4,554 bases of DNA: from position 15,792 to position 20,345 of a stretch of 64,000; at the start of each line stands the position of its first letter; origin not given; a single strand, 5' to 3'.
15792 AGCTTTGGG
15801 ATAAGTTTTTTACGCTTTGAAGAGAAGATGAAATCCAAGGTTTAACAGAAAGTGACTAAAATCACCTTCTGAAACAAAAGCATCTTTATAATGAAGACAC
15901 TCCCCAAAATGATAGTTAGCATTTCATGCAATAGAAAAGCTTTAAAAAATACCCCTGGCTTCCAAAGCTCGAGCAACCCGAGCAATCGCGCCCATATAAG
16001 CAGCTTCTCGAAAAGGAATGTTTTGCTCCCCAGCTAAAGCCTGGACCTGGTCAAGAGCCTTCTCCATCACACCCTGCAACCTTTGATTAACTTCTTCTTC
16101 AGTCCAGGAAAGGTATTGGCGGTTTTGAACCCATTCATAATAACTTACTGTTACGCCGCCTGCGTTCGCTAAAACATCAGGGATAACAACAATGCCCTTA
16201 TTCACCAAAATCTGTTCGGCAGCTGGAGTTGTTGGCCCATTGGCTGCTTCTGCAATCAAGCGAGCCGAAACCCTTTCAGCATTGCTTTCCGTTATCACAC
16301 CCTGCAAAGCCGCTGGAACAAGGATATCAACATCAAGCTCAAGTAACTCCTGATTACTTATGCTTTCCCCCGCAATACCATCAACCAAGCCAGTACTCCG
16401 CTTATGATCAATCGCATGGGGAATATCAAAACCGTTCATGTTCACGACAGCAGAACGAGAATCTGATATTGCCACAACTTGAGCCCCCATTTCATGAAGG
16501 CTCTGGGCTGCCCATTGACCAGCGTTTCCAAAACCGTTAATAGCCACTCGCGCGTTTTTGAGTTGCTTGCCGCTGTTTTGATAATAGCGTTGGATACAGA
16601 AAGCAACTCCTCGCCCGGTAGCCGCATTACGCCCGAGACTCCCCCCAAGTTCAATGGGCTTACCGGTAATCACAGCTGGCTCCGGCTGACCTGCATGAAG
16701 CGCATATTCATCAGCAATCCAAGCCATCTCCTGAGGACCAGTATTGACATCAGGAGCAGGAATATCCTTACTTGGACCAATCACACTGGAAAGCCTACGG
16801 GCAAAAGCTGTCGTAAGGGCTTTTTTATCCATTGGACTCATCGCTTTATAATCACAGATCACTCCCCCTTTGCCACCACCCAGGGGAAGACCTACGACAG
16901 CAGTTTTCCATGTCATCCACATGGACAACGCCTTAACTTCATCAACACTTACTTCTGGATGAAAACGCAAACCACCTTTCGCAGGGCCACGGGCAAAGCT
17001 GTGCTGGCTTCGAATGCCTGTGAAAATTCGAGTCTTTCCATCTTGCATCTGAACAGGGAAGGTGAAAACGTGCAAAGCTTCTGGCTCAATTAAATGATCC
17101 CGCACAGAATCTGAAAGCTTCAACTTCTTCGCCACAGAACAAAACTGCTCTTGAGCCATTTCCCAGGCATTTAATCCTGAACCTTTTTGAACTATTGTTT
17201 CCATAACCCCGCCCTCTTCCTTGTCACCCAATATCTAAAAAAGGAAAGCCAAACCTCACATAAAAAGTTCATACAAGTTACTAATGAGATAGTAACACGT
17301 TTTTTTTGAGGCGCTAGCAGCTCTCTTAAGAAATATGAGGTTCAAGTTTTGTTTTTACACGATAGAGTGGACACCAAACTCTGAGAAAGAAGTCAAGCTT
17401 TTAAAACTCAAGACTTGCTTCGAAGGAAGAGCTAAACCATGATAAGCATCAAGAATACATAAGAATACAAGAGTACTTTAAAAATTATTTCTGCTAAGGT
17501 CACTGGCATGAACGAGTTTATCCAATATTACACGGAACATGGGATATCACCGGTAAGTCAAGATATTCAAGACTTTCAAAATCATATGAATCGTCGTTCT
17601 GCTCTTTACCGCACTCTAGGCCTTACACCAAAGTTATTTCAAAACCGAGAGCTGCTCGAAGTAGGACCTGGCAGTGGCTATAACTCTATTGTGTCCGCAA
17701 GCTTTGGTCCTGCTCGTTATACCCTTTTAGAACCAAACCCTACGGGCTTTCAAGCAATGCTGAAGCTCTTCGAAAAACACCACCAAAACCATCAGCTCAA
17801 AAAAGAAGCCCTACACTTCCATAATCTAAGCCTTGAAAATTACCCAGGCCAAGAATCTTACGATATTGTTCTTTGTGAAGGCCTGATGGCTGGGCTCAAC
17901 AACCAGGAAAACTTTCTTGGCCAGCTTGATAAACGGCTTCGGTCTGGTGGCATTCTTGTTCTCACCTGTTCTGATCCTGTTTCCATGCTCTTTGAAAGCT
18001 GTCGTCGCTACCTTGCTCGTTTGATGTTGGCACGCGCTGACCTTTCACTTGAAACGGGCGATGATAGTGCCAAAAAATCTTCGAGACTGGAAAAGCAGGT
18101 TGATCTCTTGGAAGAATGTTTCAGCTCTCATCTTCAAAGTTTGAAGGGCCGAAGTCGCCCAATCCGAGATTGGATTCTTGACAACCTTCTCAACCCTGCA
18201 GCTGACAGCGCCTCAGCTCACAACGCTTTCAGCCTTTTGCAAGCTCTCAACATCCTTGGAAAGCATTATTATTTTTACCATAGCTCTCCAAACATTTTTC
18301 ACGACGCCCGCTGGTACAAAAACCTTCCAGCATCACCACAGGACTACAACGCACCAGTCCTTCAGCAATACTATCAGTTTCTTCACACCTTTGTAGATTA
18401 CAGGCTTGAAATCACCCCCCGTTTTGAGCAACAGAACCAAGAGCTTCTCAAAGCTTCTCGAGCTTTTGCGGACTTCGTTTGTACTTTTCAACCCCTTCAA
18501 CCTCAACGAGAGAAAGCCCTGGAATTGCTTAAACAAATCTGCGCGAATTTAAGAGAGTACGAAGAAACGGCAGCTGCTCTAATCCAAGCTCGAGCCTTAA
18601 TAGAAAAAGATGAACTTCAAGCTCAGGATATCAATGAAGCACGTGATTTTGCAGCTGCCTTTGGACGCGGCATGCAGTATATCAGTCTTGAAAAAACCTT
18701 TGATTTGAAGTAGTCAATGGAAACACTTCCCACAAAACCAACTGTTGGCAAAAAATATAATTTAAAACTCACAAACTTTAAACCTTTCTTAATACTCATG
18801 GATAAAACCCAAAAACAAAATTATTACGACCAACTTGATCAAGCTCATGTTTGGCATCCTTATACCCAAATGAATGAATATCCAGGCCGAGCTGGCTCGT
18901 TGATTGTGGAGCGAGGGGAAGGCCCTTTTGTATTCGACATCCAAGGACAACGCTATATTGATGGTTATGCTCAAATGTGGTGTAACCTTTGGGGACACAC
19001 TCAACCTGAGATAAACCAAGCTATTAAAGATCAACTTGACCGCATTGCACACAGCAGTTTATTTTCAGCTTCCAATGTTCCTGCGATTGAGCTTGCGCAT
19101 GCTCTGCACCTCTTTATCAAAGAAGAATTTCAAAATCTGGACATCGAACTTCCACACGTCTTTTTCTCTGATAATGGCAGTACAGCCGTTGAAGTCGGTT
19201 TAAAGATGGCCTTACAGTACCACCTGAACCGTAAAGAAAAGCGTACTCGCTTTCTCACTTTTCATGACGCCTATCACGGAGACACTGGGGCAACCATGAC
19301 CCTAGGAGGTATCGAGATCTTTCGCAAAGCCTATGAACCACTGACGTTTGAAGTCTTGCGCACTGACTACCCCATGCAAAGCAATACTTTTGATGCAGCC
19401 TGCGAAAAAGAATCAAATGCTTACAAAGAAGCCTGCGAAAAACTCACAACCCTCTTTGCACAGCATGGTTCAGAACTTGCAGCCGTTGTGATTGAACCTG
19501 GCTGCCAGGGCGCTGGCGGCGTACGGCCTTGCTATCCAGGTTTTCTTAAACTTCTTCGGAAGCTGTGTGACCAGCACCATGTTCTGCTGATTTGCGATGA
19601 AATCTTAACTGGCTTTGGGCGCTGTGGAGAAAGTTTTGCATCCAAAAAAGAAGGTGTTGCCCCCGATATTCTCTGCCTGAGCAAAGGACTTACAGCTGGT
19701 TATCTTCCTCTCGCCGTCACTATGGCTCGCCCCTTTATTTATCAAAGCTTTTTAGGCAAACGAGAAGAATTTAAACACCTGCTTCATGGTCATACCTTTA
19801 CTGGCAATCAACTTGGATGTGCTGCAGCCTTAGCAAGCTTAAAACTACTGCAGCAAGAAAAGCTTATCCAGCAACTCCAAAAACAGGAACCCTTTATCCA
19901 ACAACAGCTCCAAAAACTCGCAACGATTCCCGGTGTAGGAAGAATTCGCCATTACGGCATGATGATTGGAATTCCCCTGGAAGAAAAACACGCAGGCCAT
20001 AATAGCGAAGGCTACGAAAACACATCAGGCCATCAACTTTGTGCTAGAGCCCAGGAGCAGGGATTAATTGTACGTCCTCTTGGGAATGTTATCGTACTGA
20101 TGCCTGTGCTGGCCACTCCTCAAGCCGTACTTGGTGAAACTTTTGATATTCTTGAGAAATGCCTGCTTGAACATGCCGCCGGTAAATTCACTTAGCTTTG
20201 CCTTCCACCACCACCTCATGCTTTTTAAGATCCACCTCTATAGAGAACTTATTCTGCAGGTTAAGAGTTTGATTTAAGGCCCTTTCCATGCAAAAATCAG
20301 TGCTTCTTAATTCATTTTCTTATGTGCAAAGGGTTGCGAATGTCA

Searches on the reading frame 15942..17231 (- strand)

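Call 9: search_protein_families(library=pfam, proteins=[window:15942-17231:-], max_evalue=0.00001)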
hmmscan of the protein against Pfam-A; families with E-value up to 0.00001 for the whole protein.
window:15942-17231:- (429 aa): 2 families
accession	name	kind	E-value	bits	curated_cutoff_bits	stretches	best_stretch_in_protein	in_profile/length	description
PF00208.27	ELFV_dehydrog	-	2.6e-78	263.5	23.4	1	196-427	1-241/241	Glutamate/Leucine/Phenylalanine/Valine dehydrogenase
PF02812.23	ELFV_dehydrog_N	-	7.4e-52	174.9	25.3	1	50-177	1-128/129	Glu/Leu/Phe/Val dehydrogenase, dimerisation domain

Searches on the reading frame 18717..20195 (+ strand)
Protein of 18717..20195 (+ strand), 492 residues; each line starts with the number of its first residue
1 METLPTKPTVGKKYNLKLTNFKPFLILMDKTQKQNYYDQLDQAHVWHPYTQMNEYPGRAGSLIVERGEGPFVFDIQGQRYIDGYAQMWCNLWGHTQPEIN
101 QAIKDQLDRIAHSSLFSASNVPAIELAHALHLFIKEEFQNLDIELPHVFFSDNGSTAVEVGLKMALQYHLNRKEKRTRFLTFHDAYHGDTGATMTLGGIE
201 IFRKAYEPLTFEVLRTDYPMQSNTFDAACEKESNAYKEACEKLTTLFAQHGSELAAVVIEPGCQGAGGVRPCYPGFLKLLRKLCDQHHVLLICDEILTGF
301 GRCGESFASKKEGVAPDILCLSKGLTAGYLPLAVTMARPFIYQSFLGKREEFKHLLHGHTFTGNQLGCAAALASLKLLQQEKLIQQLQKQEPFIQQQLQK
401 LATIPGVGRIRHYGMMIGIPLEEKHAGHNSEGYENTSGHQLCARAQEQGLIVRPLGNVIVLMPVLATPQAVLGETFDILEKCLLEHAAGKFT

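Call 9: search_protein_families(library=pfam, proteins=[window:18717-20195:+], max_evalue=0.00001)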
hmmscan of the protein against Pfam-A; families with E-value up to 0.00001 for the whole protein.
window:18717-20195:+ (492 aa): 1 family
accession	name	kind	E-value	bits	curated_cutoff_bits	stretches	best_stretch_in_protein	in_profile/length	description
PF00202.27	Aminotran_3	-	1.3e-94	317.6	30.5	1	62-483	11-403/403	Aminotransferase class-III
